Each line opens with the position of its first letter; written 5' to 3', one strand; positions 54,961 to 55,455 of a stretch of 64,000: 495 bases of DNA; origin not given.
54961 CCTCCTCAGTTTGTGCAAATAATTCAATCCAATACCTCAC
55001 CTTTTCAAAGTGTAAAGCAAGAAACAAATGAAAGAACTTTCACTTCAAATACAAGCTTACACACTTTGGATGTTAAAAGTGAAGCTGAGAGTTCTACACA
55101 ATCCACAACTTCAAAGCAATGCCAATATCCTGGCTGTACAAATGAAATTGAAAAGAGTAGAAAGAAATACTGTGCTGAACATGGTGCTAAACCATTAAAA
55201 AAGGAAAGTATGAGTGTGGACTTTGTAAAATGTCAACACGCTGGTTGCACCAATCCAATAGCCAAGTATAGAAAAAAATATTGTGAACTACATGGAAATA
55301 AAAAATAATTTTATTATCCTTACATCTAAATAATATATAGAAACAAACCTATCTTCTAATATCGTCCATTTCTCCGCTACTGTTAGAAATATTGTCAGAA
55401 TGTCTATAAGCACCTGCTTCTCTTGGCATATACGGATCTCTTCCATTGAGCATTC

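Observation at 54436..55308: A duplicated Cys/His knuckle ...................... follows a TAP-C/UBA-like domain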

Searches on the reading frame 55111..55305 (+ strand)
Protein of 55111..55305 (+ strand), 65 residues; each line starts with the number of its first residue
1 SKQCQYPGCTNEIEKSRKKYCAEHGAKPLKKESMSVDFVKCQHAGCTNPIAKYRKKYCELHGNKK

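Call 12: find_homologous_proteins(query=A2, max_evalue=10)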
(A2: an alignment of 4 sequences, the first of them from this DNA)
Query A2 (4 sequences): 2 candidates shared short words with the query, none scored E <= 10.

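Call 20: predict_structure(alignment_id=A2)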
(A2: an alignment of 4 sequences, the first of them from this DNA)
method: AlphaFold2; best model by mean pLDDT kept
length: 65 residues; sequences in the alignment: 4
mean_pLDDT: 64.3   pTM: 0.32
mean pLDDT of the five models: 64.3, 43.5, 38.9, 38.4, 37.1
residues with pLDDT >= 90: 0; 70-90: 32; 50-70: 23; < 50: 10
segments of 3 or more residues with pLDDT < 50: 27-35
pLDDT, mean of each block of 10 residues (from residue 1): 72 66 53 52 76 71 58
secondary structure, 60 per line:
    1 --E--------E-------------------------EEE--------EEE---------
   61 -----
elements in order: E38-40 E49-51

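Call 24: search_protein_representatives(alignment_id=A2)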
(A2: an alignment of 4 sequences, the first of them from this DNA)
Query: 4 sequences, 67 profile positions. Proteins with E-value up to 0.001 (for the whole library): 18; up to 1e-10: 6; up to 1e-30: 2. The best 18 are listed.
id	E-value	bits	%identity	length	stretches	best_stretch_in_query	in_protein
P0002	2.6e-36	139.7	-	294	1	2-67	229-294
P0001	7.5e-35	135.0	-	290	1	1-65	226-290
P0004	3.3e-28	113.7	-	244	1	3-65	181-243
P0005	1.3e-23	99.1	-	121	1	2-65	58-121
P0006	1.8e-18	82.6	-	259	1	2-65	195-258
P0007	5.0e-11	58.7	-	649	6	2-62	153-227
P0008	1.5e-08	50.8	-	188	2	2-63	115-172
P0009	3.0e-08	49.8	-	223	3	2-64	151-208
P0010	8.9e-08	48.3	-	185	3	3-64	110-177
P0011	1.4e-05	41.3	-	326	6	3-61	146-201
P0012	1.6e-05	41.1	-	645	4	7-57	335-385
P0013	1.8e-05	40.9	-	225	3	4-66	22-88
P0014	4.1e-05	39.8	-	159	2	2-62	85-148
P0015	4.5e-05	39.6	-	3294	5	21-60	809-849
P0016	4.6e-05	39.6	-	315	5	3-59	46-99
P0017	1.5e-04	37.9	-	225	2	2-63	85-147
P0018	8.4e-04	35.6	-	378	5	3-53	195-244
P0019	8.6e-04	35.5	-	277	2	2-28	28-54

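Call 26: search_protein_families(library=pfam, proteins=[P0004, P0006, P0007, P0008, P0009, P0010, P0011, P0013, P0014, P0016], max_evalue=1)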
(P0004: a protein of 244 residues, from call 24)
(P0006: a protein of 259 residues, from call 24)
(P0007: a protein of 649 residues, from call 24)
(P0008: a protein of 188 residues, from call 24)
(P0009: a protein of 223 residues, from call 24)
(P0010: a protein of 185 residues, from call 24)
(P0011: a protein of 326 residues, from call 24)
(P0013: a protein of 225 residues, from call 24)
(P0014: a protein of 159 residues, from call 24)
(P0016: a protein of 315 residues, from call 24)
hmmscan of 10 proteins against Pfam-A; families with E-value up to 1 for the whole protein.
P0004 (244 aa): 7 families
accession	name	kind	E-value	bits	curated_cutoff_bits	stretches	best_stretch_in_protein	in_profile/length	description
PF03943.19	TAP_C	-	1.2e-13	50.8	21.3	1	92-138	3-49/49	TAP C-terminal domain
PF18721.6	CxC6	-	1.9e-06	28.5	27.5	2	181-204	11-34/66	CxC6 like cysteine cluster associated with KDZ transposases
PF22566.2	UBA_8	-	0.00015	21.9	26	1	64-83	14-33/46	UBA-like domain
PF09329.16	zf-primase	-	0.00019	21.6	28.8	2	186-210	18-42/46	Primase zinc finger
PF14555.12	UBA_4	-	0.0015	18.7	21.8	0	64-84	11-31/43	UBA-like domain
PF05637.18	Glyco_transf_34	-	0.014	15.6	23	0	40-66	175-201/238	galactosyl transferase GMA12/MNN10 family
PF24906.1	Zf_WRKY19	-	0.014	15.6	27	1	218-240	3-23/24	WRKY19 zinc finger domain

P0006 (259 aa): 7 families
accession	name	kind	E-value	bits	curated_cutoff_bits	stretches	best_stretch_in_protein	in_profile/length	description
PF03943.19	TAP_C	-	1.2e-12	47.6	21.3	1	91-138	2-49/49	TAP C-terminal domain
PF18721.6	CxC6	-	0.00012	22.6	27.5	1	229-258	7-36/66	CxC6 like cysteine cluster associated with KDZ transposases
PF24906.1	Zf_WRKY19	-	0.011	16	27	1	195-203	2-10/24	WRKY19 zinc finger domain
PF00675.25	Peptidase_M16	-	0.054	13.8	22.3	1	77-142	72-140/149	Insulinase (Peptidase family M16)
PF01485.27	IBR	-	0.16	12.5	24.3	0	230-248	17-35/65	IBR domain, a half RING-finger domain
PF08879.15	WRC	-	0.25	11.5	28.6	0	239-258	16-34/43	WRC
PF09329.16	zf-primase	-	0.46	10.7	28.8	0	237-257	17-37/46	Primase zinc finger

P0007 (649 aa): 6 families
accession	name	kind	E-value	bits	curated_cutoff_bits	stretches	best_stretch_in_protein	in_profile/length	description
PF19114.6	EsV_1_7_cys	-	1.2e-06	28.7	25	3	300-328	1-29/35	EsV-1-7 cysteine-rich motif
PF02145.21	Rap_GAP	-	0.00014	22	27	2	326-356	64-94/185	Rap/ran-GAP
PF21504.2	FLIC_barrel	-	0.0033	17.7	27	0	364-375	22-33/44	Flagellin, barrel domain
PF15289.11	RFXA_RFXANK_bdg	-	0.039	14.5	26.1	1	360-423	1-69/122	Regulatory factor X-associated C-terminal binding domain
PF01196.24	Ribosomal_L17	-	0.066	14.6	27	0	382-413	58-88/97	Ribosomal protein L17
PF17763.6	Asparaginase_C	-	0.11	12.9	34.6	0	266-331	27-92/114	Glutaminase/Asparaginase C-terminal domain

P0008 (188 aa): 4 families
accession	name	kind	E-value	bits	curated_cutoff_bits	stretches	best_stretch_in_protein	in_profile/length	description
PF18721.6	CxC6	-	3.3e-07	30.9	27.5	3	149-172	11-34/66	CxC6 like cysteine cluster associated with KDZ transposases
PF09329.16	zf-primase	-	0.0015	18.7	28.8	1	86-108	18-40/46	Primase zinc finger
PF01485.27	IBR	-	0.1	13.1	24.3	0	102-172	7-57/65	IBR domain, a half RING-finger domain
PF17180.10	Zn_ribbon_3CxxC_2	-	0.18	12.3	27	0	116-128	28-40/45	Zinc-binding domain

P0009 (223 aa): 5 families
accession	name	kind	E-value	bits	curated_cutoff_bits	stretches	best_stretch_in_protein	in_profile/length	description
PF18721.6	CxC6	-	1.7e-09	38.2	27.5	4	152-187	11-46/66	CxC6 like cysteine cluster associated with KDZ transposases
PF11722.13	zf-TRM13_CCCH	-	0.0013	18.8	20.9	0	198-206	21-29/29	CCCH zinc finger in TRM13 protein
PF01535.26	PPR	-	0.045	14.5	25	0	168-190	9-31/31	PPR repeat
PF06303.17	MatP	-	0.061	14.3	27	0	162-186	37-61/84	MatP N-terminal domain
PF20632.2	CoV_NSP13_ZBD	-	0.093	13.7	27.7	0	153-181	49-82/93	Coronavirus Non-structural protein 13, zinc-binding domain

P0010 (185 aa): 3 families
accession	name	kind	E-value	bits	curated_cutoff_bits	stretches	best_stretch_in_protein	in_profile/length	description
PF18721.6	CxC6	-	8.6e-09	36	27.5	2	110-137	11-37/66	CxC6 like cysteine cluster associated with KDZ transposases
PF23334.1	VWC2L_2nd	-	0.022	15.5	27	0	150-163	34-47/55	VWC2L-like domain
PF08879.15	WRC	-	0.064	13.4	28.6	0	124-143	22-41/43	WRC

P0011 (326 aa): 1 family
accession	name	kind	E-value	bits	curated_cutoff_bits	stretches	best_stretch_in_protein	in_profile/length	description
PF24906.1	Zf_WRKY19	-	2e-24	85.5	27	4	275-300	1-24/24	WRKY19 zinc finger domain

P0013 (225 aa): 1 family
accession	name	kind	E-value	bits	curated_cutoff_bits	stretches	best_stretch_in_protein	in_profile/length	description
PF18721.6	CxC6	-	1e-09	38.9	27.5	4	63-94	12-44/66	CxC6 like cysteine cluster associated with KDZ transposases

P0014 (159 aa): 3 families
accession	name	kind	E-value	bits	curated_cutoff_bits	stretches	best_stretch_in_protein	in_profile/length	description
PF18721.6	CxC6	-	1.4e-07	32.1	27.5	2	126-152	11-36/66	CxC6 like cysteine cluster associated with KDZ transposases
PF08879.15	WRC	-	0.19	11.9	28.6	0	45-68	16-39/43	WRC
PF19114.6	EsV_1_7_cys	-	0.65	10.3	25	0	40-62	1-29/35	EsV-1-7 cysteine-rich motif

P0016 (315 aa): 2 families
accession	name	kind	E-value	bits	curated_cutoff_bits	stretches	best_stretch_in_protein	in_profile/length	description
PF11706.13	zf-CGNR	-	0.0042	17.3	24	1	2-29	3-31/44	CGNR zinc finger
PF13376.11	OmdA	-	0.093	13.1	25.6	1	265-292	17-44/60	Bacteriocin-protection, YdeI or OmpD-Associated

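Call 28: search_solved_structures(query=A2, max_evalue=10, show_alignments=5)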
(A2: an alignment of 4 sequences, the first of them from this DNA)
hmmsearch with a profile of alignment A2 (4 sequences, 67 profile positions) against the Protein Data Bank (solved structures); distinct sequences matched with E-value up to 10: 2.
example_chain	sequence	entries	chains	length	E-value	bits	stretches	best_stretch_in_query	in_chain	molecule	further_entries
8otz_BS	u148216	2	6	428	1.2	12.6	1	38-64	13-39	Protein phosphatase 1 regulatory subunit 32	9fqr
2ebt_A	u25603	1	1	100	2.5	11.6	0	3-30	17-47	Krueppel-like factor 5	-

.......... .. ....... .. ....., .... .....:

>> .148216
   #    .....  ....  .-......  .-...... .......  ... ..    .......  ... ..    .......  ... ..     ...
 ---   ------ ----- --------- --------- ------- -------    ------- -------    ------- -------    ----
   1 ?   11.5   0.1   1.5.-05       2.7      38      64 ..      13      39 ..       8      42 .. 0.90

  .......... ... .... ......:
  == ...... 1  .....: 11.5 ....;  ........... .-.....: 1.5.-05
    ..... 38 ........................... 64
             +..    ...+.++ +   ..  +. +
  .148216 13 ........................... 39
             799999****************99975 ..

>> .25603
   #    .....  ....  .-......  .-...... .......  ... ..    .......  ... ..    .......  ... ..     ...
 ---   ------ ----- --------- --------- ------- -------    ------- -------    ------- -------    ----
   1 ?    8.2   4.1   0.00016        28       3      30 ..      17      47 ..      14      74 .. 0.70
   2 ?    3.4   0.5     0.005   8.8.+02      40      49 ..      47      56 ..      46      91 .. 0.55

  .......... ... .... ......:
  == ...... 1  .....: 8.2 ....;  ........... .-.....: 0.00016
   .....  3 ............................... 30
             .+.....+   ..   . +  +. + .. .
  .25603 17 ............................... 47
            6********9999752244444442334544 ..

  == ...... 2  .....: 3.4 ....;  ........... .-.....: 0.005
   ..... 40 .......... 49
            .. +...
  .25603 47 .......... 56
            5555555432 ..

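Call 30: list_cluster_members(proteins=[P0004, P0005, P0006, P0007, P0008, P0009, P0010, P0011, P0013, P0014])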
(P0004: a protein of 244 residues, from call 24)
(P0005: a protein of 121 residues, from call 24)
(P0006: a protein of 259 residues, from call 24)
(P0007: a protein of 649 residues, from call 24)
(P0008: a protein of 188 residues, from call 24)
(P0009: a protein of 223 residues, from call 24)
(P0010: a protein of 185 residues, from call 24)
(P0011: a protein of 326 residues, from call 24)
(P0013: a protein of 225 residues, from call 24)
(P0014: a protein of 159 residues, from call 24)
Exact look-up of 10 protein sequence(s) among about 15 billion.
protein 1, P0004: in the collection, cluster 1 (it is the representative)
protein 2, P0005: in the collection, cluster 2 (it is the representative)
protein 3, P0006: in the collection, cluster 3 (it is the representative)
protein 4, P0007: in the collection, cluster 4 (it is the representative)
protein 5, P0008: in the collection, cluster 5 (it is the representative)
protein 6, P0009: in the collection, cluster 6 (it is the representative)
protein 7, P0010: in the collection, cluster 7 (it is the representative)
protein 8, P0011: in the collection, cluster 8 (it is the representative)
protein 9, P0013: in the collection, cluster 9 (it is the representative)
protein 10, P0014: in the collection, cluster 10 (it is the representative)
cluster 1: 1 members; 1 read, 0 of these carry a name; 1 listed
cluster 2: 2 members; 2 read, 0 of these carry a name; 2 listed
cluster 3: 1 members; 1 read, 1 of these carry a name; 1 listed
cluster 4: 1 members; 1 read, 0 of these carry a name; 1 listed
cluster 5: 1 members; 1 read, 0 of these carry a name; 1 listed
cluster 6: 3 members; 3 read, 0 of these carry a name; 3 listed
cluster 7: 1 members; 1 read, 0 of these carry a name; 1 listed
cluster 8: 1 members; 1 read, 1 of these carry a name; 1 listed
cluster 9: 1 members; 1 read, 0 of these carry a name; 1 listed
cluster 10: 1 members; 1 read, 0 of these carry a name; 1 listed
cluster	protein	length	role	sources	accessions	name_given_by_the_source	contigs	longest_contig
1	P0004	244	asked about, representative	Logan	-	-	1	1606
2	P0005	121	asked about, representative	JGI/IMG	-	-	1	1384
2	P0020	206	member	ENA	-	-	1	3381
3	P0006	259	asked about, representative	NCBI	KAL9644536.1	hypothetical protein ABK040_009400 [Willaertia magna]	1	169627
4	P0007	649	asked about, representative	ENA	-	-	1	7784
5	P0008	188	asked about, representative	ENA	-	-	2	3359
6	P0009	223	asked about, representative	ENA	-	-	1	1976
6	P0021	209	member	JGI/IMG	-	-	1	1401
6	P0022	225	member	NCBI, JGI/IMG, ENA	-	-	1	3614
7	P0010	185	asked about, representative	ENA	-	-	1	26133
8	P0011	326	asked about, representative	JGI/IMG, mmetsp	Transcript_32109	Transcript_32109/g.60322 ORF Transcript_32109/g.60322 Transcript_32109/m.60322 ...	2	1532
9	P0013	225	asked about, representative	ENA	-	-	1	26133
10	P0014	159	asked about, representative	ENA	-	-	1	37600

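Call 31: find_encoding_contigs(protein=P0010, flank=10000, max_places=2)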
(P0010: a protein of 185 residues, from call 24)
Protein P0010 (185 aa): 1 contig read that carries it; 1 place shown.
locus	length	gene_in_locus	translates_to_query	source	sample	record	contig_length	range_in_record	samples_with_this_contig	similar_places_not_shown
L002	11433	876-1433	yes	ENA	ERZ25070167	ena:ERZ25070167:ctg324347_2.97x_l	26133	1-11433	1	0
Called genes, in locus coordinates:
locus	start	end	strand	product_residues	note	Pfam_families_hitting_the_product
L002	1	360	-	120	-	?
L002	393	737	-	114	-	-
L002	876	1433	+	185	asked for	PF18721:CxC6 (faint)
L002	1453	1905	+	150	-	PF01197:Ribosomal_L31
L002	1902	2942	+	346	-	PF03462:PCRF, PF00472:RF-1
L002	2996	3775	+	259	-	-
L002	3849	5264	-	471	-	-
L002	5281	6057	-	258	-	PF01386:Ribosomal_L25p, PF14693:Ribosomal_TL5_C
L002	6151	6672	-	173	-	PF01936:NYN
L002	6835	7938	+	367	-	PF00586:AIRS, PF02769:AIRS_C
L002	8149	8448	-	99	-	-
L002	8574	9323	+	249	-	PF02585:PIG-L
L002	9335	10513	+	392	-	PF00438:S-AdoMet_synt_N, PF02772:S-AdoMet_synt_M, PF02773:S-AdoMet_synt_C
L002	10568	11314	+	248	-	PF00551:Formyl_trans_N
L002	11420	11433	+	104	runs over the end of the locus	-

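Call 50: find_homologous_proteins(query=A5, max_evalue=0.1)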
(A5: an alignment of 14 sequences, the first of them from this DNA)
Query A5 (14 sequences): 96 candidates shared short words with the query, none scored E <= 0.1.

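Call 58: search_dna_similar(query=window:55111-55305:+, collection=phages, mode=protein, max_evalue=1, max_rows=15)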
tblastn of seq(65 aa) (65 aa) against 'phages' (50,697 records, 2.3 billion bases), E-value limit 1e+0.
Records with a match: 2; places in all: 2; records where one place covers at least 80% of the query: 2.
Best place of each record, by identity: <60% 2.
By first word of the organism name: Listeria 1; Hafnia 1.
By host as written in the record: Listeria monocytogenes 1; Hafnia paralvei 1.
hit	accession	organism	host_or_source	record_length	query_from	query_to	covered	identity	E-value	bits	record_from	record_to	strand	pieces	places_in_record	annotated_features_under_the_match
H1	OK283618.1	Listeria phage LPML1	Listeria monocytogenes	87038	2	59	89%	37.9%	8e-1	32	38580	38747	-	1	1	none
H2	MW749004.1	Hafnia phage vB_HpaM_Zyzzx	Hafnia paralvei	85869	2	59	89%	37.9%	9e-1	32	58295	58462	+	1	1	none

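Call 78: fold_search(model_id=the predicted structure, library=pdb)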
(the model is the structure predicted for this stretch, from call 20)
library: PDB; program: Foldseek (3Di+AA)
matches with E <= 10: 9; with E <= 0.001: 0
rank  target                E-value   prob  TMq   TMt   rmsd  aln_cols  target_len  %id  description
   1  3ebe_B                4.2e+00  0.23  0.36  0.15   1.7        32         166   25  Crystal structure of xenopus laevis replication initiation factor MCM10 internal domain (released 2008-12-09)
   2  2eln_MODEL_1_A        5.6e+00  0.03  0.23  0.32   5.6        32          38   22  Solution structure of the 11th C2H2 zinc finger of human Zinc finger protein 406 (released 2008-04-01)
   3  3ebe_C                6.4e+00  0.08  0.31  0.13   3.3        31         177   29  Crystal structure of xenopus laevis replication initiation factor MCM10 internal domain (released 2008-12-09)
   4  9hjt_A                7.4e+00  0.03  0.25  0.13   4.1        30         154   23  Structure of Zincore (SEPHS1:QRICH1) binding to ZFP91 on DNA (released 2025-07-09)
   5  7mju                  9.9e+00  0.07  0.30  0.11   3.1        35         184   17  Crystal structure of human AF10 PZP bound to histone H3 tail (released 2021-08-04)
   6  9v29_sB               9.9e+00  0.03  0.25  0.18   2.5        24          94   29  Cryo- EM structure of small subunit (body) of 75S ribosome with A/P- & P/E- tRNAs from Entamoeba histolytica bound to (released 2025-10-08)
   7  6g99_MODEL_1_B        9.9e+00  0.02  0.24  0.33   5.4        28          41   25  Solution structure of FUS-ZnF bound to UGGUG (released 2019-02-20)
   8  2kgg_MODEL_1_A        9.9e+00  0.02  0.24  0.29   2.8        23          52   26  Solution Structure of JARID1A C-terminal PHD finger (released 2009-05-05)
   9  5t7v_LE               9.9e+00  0.01  0.25  0.29  12.6        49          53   16  Methicillin Resistant, Linezolid resistant Staphylococcus aureus 70S ribosome (delta S145 uL3) (released 2017-05-31)

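Call 88: search_protein_families(library=pfam, proteins=[P0019, P0017, P0015, P0018, P0012], max_evalue=0.01)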
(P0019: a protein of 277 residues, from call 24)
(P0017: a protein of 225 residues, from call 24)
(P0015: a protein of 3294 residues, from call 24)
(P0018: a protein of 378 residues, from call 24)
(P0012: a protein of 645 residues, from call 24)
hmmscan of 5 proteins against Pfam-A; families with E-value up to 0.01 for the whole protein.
P0019 (277 aa): 0 families

P0017 (225 aa): 1 family
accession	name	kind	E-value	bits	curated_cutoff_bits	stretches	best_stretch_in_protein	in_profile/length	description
PF18721.6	CxC6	-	6.2e-07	30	27.5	0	160-185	10-35/66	CxC6 like cysteine cluster associated with KDZ transposases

P0015 (3294 aa): 4 families
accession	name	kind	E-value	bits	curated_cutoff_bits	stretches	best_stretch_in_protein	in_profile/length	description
PF01390.26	SEA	-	6.5e-301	975.1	26.4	12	2700-2806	3-106/106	SEA domain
PF17414.8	MatP_C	-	3.2e-05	24.6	24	0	1116-1157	19-60/60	MatP C-terminal ribbon-helix-helix domain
PF01395.27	PBP_GOBP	-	0.00079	20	22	0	1145-1196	22-73/113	PBP/GOBP family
PF21332.3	AmiR_N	-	0.0014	19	27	0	1535-1559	23-47/111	AmiR, N-terminal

P0018 (378 aa): 4 families
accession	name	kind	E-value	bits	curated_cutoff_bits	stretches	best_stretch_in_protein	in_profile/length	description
PF16159.10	FOXP-CC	-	5.6e-13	49.6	28.9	0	157-187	5-35/69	FOXP coiled-coil domain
PF00096.32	zf-C2H2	-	1.7e-12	47.5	25.2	1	232-255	3-23/23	Zinc finger, C2H2 type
PF13894.12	zf-C2H2_4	-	2e-05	25.3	27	0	195-219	2-24/24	C2H2-type zinc finger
PF23103.1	Zf-C2H2_ZNF451_5th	-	0.0028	17.9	27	0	16-39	5-26/35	Fifth Zinc fingers C2H2 type, ZNF451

P0012 (645 aa): 8 families
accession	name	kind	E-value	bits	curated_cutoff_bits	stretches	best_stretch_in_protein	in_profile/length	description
PF00335.26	Tetraspanin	-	1.8e-49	168.9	32.1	2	8-364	1-218/225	Tetraspanin family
PF02800.25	Gp_dh_C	-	8.2e-10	38.9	24.4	0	550-591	48-88/158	Glyceraldehyde 3-phosphate dehydrogenase, C-terminal domain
PF04580.18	Pox_D3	-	4.6e-06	26.9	23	0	127-170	149-181/248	Chordopoxvirinae D3 protein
PF15594.11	Imm50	-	1.6e-05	25.4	27.1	0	500-534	32-66/118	Immunity protein 50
PF12611.13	Flagellar_put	-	0.00012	22.1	21.1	0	136-144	11-19/24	Putative flagellar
PF21343.2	ACAD9-ACADV_C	-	0.00026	21.7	27.8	0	414-443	3-32/120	ACAD9/ACADV, C-terminal domain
PF13891.11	zf-C3Hc3H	-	0.001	19.8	27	0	323-346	30-53/62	Potential DNA-binding domain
PF12167.14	Arm-DNA-bind_2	-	0.0045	17.4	22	0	129-156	31-58/65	Arm DNA-binding domain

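Call 89: find_encoding_contigs(protein=P0019, flank=5000, max_places=2)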
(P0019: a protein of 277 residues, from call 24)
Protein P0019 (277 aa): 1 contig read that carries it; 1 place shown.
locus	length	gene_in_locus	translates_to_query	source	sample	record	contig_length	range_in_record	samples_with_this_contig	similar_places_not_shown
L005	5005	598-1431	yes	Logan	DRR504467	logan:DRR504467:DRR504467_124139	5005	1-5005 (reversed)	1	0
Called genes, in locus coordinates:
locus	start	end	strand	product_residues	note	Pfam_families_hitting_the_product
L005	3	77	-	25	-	?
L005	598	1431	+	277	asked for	-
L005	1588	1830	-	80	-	PF01954:AF2212-like (weak)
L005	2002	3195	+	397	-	PF00535:Glycos_transf_2, PF13181:TPR_8 (weak), PF00515:TPR_1, PF13424:TPR_12 (weak), PF13431:TPR_17 (weak), PF13414:TPR_11, PF13432:TPR_16, PF14559:TPR_19 (weak), +8 more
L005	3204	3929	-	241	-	PF00702:Hydrolase, PF12710:HAD (weak), PF13419:HAD_2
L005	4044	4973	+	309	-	PF00480:ROK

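Call 90: find_encoding_contigs(protein=P0014, flank=6000, max_places=2)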
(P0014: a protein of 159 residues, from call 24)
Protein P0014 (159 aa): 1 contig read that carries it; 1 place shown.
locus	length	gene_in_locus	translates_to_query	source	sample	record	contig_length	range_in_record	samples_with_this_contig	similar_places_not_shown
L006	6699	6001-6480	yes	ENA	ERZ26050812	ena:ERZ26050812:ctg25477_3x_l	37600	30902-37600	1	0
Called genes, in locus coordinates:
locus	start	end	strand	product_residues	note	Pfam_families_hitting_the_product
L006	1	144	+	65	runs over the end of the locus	-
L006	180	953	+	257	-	-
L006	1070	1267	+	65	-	-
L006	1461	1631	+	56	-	-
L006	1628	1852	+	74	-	-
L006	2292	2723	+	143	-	-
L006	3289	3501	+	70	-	-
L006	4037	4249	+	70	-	-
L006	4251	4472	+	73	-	-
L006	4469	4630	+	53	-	-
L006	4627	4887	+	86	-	-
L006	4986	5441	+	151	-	-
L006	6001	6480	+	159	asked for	PF18721:CxC6 (faint)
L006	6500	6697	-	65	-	?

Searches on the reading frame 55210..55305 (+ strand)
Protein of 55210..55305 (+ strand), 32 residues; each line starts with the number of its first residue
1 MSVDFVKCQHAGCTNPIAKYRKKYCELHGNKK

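Call 18: search_protein_families(library=pfam, proteins=[window:55210-55305:+], max_evalue=10)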
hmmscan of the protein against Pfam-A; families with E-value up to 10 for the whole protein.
seq(32 aa): 2 families
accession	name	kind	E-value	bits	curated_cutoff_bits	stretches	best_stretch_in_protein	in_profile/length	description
PF18721.6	CxC6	-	8.4e-05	23.2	27.5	1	6-31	10-35/66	CxC6 like cysteine cluster associated with KDZ transposases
PF09329.16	zf-primase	-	0.0032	17.7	28.8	1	6-31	12-37/46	Primase zinc finger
